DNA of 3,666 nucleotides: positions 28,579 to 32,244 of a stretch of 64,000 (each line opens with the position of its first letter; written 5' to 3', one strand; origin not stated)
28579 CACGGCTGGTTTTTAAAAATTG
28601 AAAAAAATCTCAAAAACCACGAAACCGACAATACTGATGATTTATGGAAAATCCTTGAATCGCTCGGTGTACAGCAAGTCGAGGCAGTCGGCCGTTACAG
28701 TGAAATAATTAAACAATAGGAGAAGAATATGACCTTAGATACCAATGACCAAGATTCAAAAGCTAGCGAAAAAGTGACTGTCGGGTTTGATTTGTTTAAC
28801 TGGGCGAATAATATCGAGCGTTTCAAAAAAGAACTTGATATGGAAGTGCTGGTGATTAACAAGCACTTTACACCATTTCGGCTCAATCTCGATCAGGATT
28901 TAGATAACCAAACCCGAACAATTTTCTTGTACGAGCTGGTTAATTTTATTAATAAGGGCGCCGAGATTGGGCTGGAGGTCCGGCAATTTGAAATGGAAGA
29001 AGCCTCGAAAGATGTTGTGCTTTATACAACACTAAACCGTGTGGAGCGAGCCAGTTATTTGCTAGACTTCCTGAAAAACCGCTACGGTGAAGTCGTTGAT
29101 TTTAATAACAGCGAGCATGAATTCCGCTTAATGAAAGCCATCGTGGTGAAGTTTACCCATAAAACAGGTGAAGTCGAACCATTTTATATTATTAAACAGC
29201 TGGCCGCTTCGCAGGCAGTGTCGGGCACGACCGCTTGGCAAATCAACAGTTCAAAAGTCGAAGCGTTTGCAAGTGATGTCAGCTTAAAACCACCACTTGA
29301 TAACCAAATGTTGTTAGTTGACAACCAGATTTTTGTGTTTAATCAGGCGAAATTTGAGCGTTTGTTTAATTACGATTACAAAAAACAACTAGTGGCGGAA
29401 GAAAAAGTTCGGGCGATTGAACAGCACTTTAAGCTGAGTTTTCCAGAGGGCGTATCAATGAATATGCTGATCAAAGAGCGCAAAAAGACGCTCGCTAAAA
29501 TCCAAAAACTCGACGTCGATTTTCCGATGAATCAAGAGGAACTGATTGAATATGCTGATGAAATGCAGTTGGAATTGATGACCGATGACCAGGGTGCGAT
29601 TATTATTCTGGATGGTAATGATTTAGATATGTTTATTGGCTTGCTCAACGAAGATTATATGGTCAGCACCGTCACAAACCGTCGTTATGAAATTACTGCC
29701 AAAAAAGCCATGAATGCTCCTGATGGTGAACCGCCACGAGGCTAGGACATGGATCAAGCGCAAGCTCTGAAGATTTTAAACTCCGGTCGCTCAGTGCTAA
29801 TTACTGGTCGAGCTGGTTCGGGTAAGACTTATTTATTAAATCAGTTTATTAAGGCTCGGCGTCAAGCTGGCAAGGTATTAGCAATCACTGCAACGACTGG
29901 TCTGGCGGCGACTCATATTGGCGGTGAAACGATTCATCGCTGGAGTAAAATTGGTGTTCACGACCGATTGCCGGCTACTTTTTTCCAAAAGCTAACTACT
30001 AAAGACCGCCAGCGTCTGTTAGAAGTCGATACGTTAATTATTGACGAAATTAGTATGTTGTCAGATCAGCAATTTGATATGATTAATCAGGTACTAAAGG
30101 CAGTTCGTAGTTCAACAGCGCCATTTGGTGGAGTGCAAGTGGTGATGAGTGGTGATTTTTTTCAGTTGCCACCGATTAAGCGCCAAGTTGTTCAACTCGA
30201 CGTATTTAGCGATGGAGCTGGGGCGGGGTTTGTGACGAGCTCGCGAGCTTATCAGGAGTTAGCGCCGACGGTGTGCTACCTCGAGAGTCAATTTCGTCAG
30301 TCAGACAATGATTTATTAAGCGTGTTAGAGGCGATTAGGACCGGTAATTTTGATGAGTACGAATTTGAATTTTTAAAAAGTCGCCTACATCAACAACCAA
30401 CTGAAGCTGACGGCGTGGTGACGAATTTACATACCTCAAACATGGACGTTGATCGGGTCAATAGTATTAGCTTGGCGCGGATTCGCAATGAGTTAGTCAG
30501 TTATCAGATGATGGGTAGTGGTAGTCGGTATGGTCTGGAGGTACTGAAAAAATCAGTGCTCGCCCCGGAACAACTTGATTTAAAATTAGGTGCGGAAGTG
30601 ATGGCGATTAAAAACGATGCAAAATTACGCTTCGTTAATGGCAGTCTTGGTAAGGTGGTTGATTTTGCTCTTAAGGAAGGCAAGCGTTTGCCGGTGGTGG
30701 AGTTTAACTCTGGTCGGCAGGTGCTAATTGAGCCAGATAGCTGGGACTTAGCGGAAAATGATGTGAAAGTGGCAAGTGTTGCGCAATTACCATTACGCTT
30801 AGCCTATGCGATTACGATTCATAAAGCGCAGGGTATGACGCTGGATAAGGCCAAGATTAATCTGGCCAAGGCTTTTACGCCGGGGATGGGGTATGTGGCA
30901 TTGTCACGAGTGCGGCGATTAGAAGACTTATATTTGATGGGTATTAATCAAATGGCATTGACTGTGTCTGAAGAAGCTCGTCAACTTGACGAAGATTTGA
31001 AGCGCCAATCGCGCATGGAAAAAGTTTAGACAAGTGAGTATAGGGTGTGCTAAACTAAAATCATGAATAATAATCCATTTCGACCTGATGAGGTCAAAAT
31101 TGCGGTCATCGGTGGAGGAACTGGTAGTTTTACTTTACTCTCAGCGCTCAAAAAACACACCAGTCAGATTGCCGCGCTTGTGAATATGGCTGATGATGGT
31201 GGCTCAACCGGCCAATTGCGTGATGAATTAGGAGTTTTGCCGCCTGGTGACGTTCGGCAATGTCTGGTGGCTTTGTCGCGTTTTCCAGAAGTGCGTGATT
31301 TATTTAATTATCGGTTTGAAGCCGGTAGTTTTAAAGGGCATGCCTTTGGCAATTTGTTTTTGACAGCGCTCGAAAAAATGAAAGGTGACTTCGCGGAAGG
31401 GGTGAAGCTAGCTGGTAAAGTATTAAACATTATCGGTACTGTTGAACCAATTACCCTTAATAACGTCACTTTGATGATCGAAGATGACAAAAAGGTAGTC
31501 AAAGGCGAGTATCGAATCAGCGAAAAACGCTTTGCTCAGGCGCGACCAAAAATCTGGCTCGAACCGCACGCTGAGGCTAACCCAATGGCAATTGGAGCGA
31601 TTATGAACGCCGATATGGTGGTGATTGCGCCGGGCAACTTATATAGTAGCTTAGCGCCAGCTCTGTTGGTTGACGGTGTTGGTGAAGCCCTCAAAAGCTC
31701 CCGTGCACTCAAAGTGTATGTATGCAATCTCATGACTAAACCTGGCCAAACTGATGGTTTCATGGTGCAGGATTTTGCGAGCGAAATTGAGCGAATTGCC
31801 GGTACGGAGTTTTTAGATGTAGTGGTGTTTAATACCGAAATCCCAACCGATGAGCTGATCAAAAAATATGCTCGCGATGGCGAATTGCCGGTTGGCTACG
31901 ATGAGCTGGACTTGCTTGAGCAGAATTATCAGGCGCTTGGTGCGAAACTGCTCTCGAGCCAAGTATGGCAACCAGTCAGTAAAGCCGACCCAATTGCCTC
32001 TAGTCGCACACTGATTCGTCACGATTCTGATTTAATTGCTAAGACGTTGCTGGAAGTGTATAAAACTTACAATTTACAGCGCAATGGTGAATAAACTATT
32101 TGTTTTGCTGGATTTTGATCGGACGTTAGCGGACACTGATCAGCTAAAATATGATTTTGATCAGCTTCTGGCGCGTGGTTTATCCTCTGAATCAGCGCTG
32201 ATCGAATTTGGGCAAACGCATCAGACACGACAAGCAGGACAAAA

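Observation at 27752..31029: Tightly coupled operon RNase HI / degenerate CYTH / orphan possibly KwaB-like protein / Pif1 helicase: candidate nucleic-acid surveillance or defence module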

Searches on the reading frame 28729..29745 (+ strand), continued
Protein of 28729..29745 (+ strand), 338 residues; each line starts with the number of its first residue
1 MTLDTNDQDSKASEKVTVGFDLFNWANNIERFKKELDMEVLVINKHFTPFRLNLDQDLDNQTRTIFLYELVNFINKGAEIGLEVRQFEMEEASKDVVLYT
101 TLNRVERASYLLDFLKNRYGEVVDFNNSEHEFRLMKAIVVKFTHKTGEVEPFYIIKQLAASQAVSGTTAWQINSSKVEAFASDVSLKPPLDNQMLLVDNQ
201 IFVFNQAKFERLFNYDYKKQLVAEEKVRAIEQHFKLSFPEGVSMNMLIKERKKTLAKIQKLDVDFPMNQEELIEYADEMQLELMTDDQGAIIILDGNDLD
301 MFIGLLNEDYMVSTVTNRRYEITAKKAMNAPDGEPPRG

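Call 48: find_encoding_contigs(protein=P0325, flank=7000, max_places=1)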
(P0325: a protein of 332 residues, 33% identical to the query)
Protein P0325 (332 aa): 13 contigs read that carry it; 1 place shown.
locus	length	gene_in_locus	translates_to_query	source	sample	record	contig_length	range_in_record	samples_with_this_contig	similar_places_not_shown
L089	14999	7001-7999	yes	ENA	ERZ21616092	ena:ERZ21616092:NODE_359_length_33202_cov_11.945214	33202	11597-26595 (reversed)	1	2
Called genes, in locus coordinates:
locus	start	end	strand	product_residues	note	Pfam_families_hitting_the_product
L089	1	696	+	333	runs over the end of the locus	PF00438:S-AdoMet_synt_N, PF02772:S-AdoMet_synt_M, PF02773:S-AdoMet_synt_C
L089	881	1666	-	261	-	PF05901:Excalibur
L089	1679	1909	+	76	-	-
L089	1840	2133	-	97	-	-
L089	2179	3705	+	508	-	PF05970:PIF1, PF13245:AAA_19, PF13401:AAA_22 (weak), PF13604:AAA_30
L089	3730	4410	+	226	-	PF00005:ABC_tran, PF02463:SMC_N (faint)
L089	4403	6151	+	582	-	PF02687:FtsX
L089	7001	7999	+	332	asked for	PF16162:KwaB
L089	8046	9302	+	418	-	PF00232:Glyco_hydro_1, PF00150:Cellulase (weak), PF00232:Glyco_hydro_1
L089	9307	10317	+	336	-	PF01933:CofD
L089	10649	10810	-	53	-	-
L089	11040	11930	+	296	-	PF01795:Methyltransf_5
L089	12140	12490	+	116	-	-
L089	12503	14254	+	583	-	PF03717:PBP_dimer, PF00905:Transpeptidase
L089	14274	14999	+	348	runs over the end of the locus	PF00953:Glycos_transf_4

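Call 63: search_protein_families(library=pfam, proteins=[L088:6463-7014:+, L088:13199-14278:+, L089:7001-7999:+], max_evalue=0.01)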
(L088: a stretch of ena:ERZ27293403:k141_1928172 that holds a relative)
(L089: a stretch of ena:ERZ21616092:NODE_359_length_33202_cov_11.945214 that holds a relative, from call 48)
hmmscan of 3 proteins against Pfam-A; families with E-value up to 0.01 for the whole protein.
L088:6463-7014:+ (183 aa): 0 families

L088:13199-14278:+ (359 aa): 1 family
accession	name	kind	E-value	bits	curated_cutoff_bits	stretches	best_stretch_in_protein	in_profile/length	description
PF16162.10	KwaB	-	1e-10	42.3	26.3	1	191-333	42-186/186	Kiwa protein KwaB-like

L089:7001-7999:+ (332 aa): 1 family
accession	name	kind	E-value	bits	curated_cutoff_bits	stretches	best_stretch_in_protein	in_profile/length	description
PF16162.10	KwaB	-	6.3e-11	43.1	26.3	1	125-306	2-186/186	Kiwa protein KwaB-like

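Call 64: search_protein_families(library=padloc, proteins=[L088:6463-7014:+, P0141, L088:13199-14278:+], max_evalue=0.01)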
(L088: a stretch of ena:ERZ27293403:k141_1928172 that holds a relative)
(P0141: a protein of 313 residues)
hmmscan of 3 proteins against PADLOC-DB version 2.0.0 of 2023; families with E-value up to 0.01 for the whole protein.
L088:6463-7014:+ (183 aa): 13 families
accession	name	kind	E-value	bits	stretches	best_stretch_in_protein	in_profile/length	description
PDLC00213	KwaA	-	1.1e-28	98.2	1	3-174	2-185/197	Unknown function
PDLC00217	KwaA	-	3.8e-25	86.6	1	2-162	3-162/193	Unknown function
PDLC00208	KwaA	-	7e-25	85.8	1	5-171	4-174/190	Unknown function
PDLC00219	KwaA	-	1.7e-23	81.6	1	14-181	14-191/194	Unknown function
PDLC00215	KwaA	-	2.4e-20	71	1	5-181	6-192/196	Unknown function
PDLC00220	KwaA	-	1.2e-19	68.9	1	19-179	33-194/198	Unknown function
PDLC00212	KwaA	-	4.9e-19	66.9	1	2-178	7-198/205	Unknown function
PDLC00214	KwaA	-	7e-19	66.5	1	4-162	3-159/181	Unknown function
PDLC00221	KwaA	-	7.3e-14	50.1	1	1-180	1-169/173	Unknown function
PDLC00218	KwaA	-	1e-13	49.5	1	5-180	11-184/186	Unknown function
PDLC00207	KwaA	-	9.4e-11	40.4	1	9-178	11-207/213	Unknown function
PDLC00216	KwaA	-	1.5e-10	39.6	1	1-180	1-170/173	Unknown function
PDLC00211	KwaA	-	7.3e-09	33.7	1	61-166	78-195/215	Unknown function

P0141 (313 aa): 10 families
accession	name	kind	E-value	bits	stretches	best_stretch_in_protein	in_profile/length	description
PDLC00233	KwaB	-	8.5e-16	56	1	13-311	13-317/320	DUF4868 domain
PDLC00224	KwaB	-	1.8e-11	42.4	1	65-293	61-290/302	DUF4868 domain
PDLC00230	KwaB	-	3.8e-10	37.7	1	118-309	119-317/322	DUF4868 domain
PDLC00222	KwaB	-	6e-10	36.9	1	24-308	3-291/292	DUF4868 domain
PDLC00225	KwaB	-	4.5e-07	27.5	1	32-308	14-291/291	DUF4868 domain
PDLC00223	KwaB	-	1.1e-06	26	1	173-310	193-336/339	DUF4868 domain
PDLC00234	KwaB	-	5e-06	24.1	1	95-308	73-288/289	DUF4868 domain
PDLC02362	PycTM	-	0.00082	18.2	1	266-305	18-51/74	-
PDLC00235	KwaB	-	0.0011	16.4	1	61-309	63-311/312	DUF4868 domain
PDLC00236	KwaB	-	0.0017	15.7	1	19-214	19-214/314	DUF4868 domain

L088:13199-14278:+ (359 aa): 7 families
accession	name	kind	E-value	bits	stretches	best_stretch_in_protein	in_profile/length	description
PDLC00233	KwaB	-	7.5e-13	46.3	1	46-347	11-316/320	DUF4868 domain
PDLC00224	KwaB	-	7.1e-08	30.5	1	100-332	61-292/302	DUF4868 domain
PDLC00230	KwaB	-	6.5e-07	27.1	1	200-345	167-316/322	DUF4868 domain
PDLC00234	KwaB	-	9.2e-05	20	1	67-345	15-288/289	DUF4868 domain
PDLC00223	KwaB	-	0.0001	19.6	1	212-343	196-332/339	DUF4868 domain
PDLC00222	KwaB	-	0.00015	19.2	1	124-345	66-291/292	DUF4868 domain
PDLC00225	KwaB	-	0.0062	13.9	1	68-344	15-290/291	DUF4868 domain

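Call 71: fold_search(model_id=the predicted structure, library=viral)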
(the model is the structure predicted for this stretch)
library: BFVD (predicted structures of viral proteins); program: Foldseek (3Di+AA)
matches with E <= 10: 192; with E <= 0.001: 2
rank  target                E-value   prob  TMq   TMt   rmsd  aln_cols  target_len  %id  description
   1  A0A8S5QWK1            1.1e-20  1.00  0.54  0.83   7.1       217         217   37  Uncharacterized protein (Fragment) [Siphoviridae sp. ctQNW6]
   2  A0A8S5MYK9            5.4e-07  1.00  0.38  0.41  12.3       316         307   12  Uncharacterized protein (Fragment) [Siphoviridae sp. ctYyB9]
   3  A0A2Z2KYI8            2.3e-01  0.04  0.09  0.14  19.8       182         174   12  Polyprotein (Fragment) [Barley mild mosaic virus]
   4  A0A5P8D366            5.7e-01  0.08  0.13  0.19  18.2       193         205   11  (no name in the UniProt tables at hand)
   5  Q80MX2                5.7e-01  0.02  0.09  0.08  24.6       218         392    9  Polyprotein (Fragment) [Cardamom mosaic virus]
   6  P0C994                6.1e-01  0.03  0.15  0.09  16.2       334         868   11  mRNA-capping enzyme [African swine fever virus (isolate Warthog/Namibia/Wart80/1980)]
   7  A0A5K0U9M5            6.8e-01  0.13  0.15  0.10  13.6       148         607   14  AAA family ATPase [Yasminevirus sp. GU-2018]
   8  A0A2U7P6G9            6.8e-01  0.08  0.12  0.29  11.2       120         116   14  (no name in the UniProt tables at hand)
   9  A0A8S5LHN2            6.8e-01  0.06  0.12  0.19  13.1       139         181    7  Uncharacterized protein [Myoviridae sp. ctqMr7]
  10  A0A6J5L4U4            7.2e-01  0.03  0.09  0.12  15.3       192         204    6  DUF4376 domain-containing protein [uncultured Caudovirales phage]
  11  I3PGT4                7.7e-01  0.02  0.12  0.14  20.4       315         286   10  DNA primase [Xanthomonas phage vB_XveM_DIBBI]
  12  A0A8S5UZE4            8.6e-01  0.03  0.06  0.12  18.5       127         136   13  Uncharacterized protein [Siphoviridae sp. ctPNJ4]
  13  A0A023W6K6            9.1e-01  0.02  0.07  0.14  13.7       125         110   13  Uncharacterized protein [Serratia phage PS2]
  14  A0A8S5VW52            1.1e+00  0.12  0.15  0.27  11.5       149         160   11  (no name in the UniProt tables at hand)
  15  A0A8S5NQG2            1.1e+00  0.04  0.10  0.14  11.8       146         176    8  Uncharacterized protein [Myoviridae sp. ctj3P51]
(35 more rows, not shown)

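Call 74: search_dna_similar(query=window:28729-29745:+, collection=phages, mode=protein, max_evalue=0.001, max_rows=15)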
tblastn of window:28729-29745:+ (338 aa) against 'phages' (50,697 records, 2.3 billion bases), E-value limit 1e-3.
No match.

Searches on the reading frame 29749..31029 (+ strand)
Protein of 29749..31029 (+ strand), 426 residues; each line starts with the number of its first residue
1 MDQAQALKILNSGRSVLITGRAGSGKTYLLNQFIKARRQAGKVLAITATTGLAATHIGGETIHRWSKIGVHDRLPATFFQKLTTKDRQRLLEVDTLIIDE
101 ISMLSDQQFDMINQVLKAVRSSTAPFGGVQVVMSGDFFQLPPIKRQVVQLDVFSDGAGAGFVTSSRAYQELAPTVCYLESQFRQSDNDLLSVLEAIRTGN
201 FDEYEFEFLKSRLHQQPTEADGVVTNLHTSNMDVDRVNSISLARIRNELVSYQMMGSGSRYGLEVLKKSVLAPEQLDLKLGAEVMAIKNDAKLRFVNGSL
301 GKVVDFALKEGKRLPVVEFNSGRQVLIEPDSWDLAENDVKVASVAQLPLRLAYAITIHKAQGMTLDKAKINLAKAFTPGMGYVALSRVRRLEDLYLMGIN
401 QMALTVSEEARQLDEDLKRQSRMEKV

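Call 4: search_protein_families(library=pfam, proteins=[window:29749-31029:+], max_evalue=1)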
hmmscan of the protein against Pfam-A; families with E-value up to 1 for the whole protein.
window:29749-31029:+ (426 aa): 40 families (the best 25 are shown)
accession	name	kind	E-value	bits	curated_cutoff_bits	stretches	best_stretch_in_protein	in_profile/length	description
PF05970.20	PIF1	-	1.2e-33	117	25.9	1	9-188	18-193/223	PIF1-like helicase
PF13604.12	AAA_30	-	4.4e-17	62.9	27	1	2-154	5-142/191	AAA domain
PF13245.12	AAA_19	-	8.7e-14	52.3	25.1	1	3-143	1-132/134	AAA domain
PF00270.35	DEAD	-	2.4e-07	31.1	26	2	2-56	3-61/167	DEAD/DEAH box helicase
PF21530.3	Pif1_2B_dom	-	1.6e-06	28.2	23.9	1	264-306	4-47/47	DNA helicase Pif1, 2B domain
PF13401.12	AAA_22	-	7e-06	26.8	27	1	13-135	5-122/130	AAA domain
PF13479.12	AAA_24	-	1.2e-05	25.7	27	1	13-122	2-94/195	AAA domain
PF13191.12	AAA_16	-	2e-05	25.6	32.6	1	7-101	16-101/167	AAA ATPase domain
PF01443.25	Viral_helicase1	-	2.2e-05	24.8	21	1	17-105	2-72/228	Viral superfamily 1 RNA helicase core domain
PF09848.15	SLFN-g3_helicase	-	3.2e-05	23.8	24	1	16-193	4-171/354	Schlafen group 3, DNA/RNA helicase domain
PF02689.20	Herpes_Helicase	-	4.8e-05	22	27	1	338-406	716-785/808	Helicase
PF20720.3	nSTAND3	-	0.00012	22.3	27.2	1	5-46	9-51/155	Novel STAND NTPase 3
PF13173.12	AAA_14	-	0.0004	20.8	27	1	14-106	3-76/129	AAA domain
PF07728.20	AAA_5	-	0.00067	20.1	22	1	16-131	2-105/139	AAA domain (dynein-related subfamily)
PF02572.21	CobA_CobO_BtuR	-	0.0013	19.4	25.7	1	22-135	27-136/172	ATP:corrinoid adenosyltransferase BtuR/CobO/CobP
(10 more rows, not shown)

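Call 5: search_protein_families(library=padloc, proteins=[window:29749-31029:+], max_evalue=1)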
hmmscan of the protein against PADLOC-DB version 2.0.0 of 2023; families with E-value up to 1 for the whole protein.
window:29749-31029:+ (426 aa): 28 families (the best 25 are shown)
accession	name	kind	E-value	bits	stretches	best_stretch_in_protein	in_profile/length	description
PDLC05065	PDC-S68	-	1.3e-21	74.2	2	2-143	609-745/1221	-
PDLC05064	PDC-S68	-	2.8e-19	66.4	2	16-144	703-825/1273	-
PDLC01734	typeIV_RecD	-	4.6e-18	62.8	1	2-369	343-687/763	RecD_0_IVD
PDLC01148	RecD_like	-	1e-17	61.7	1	3-415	318-697/719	RecD/Tra ATPase fused to N-terminal HHH domain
PDLC05066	PDC-S68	-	1.5e-15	54.3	2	3-152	583-730/1202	-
PDLC05035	PDC-S53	-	3.8e-13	46.4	2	9-197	506-658/900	-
PDLC04475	PDC-M16A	-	9.6e-12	42.2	2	9-306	26-331/721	-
PDLC04474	PDC-M16A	-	7.4e-08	29.3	2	8-144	229-379/917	-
PDLC04476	PDC-M16A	-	6.8e-07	26.1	2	16-144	28-181/691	-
PDLC02372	Nhi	-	1.7e-06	24.9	1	8-129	193-289/470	-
PDLC04140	mad8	-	3.6e-06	24.7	1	10-51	24-67/314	mads_8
PDLC02350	AbiO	-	1.1e-05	22.4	1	8-118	189-283/468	AbiO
PDLC04472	PDC-M16A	-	0.00059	16.3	2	14-64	241-297/930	-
PDLC05079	PDC-S73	-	0.0015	15.4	1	4-34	182-212/752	-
PDLC00268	PtuA1|PtuA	-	0.0024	15.3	1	5-34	17-46/411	AAA ATPase domain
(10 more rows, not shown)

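Call 6: search_protein_families(library=ncbifam, proteins=[window:29749-31029:+], max_evalue=1)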
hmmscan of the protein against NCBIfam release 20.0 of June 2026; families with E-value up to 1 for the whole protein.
window:29749-31029:+ (426 aa): 30 families (the best 25 are shown)
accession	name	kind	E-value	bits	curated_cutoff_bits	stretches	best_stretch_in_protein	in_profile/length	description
TIGR01448.2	helicase_RecD2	equivalog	2e-25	89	500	1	2-363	320-651/713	SF1B family DNA helicase RecD2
TIGR02768.1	TraA_Ti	equivalog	2.1e-22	79.3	590.45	2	227-420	576-733/751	Ti-type conjugative transfer relaxase TraA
TIGR01447.1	recD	equivalog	2e-19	69.6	310.15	1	6-389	156-567/597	exodeoxyribonuclease V subunit alpha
NF010464.0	PRK13889.1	subfamily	4.6e-16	57.9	1015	2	281-395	604-700/992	conjugal transfer relaxase TraA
NF010402.0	PRK13826.1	subfamily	1.1e-12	46.7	1317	1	8-395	392-736/1102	Dtr system oriT relaxase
NF008127.0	PRK10875.1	equivalog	5.8e-06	25.1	671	2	281-396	488-591/619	exodeoxyribonuclease V subunit alpha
NF047389.1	ATPase_Sll1717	subfamily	0.0014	17.8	75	1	4-43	21-58/454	P-loop ATPase, Sll1717 family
NF038214.1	IS21_help_AAA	equivalog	0.0024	17.6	200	1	6-43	83-120/232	IS21-like element helper ATPase IstB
NF006799.0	PRK09302.1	equivalog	0.0027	16.3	408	1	13-41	273-301/515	circadian clock protein KaiC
TIGR03420.1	DnaA_homol_Hda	equivalog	0.0031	17.1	194.8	1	5-43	30-68/226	DnaA regulatory inactivator Hda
TIGR00750.1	lao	equivalog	0.0044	16.2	240.75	1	15-88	36-108/300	methylmalonyl Co-A mutase-associated GTPase MeaB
TIGR03819.1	heli_sec_ATPase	hypoth_equivalog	0.0055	15.9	373.15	1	8-56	173-221/340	TadA family conjugal transfer-associated ATPase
NF007071.0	PRK09518.1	equivalog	0.0067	15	953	1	6-121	437-557/706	bifunctional cytidylate kinase/GTPase Der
NF002828.0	PRK03003.1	equivalog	0.012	14.2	631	1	9-122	209-327/477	ribosome biogenesis GTPase Der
TIGR02640.1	gas_vesic_GvpN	equivalog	0.024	14.1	266.8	1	5-63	13-69/262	gas vesicle protein GvpN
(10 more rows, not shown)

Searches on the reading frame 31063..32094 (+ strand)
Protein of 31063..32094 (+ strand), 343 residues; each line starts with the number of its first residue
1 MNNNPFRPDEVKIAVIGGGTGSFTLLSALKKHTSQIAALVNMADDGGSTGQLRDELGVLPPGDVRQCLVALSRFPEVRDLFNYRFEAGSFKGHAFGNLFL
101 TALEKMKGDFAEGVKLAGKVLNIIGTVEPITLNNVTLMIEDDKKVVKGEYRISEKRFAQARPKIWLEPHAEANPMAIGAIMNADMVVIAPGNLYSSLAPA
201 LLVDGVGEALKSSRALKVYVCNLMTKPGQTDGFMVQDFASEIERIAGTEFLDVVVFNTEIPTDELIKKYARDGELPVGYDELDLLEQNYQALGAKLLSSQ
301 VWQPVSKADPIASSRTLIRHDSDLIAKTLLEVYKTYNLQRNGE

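Call 4: search_protein_families(library=pfam, proteins=[window:31063-32094:+], max_evalue=1)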
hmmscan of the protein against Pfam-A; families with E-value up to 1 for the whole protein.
window:31063-32094:+ (343 aa): 1 family
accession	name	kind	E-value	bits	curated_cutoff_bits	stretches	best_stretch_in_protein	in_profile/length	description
PF01933.23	CofD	-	2.8e-87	293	30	1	13-295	1-288/290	2-phospho-L-lactate transferase CofD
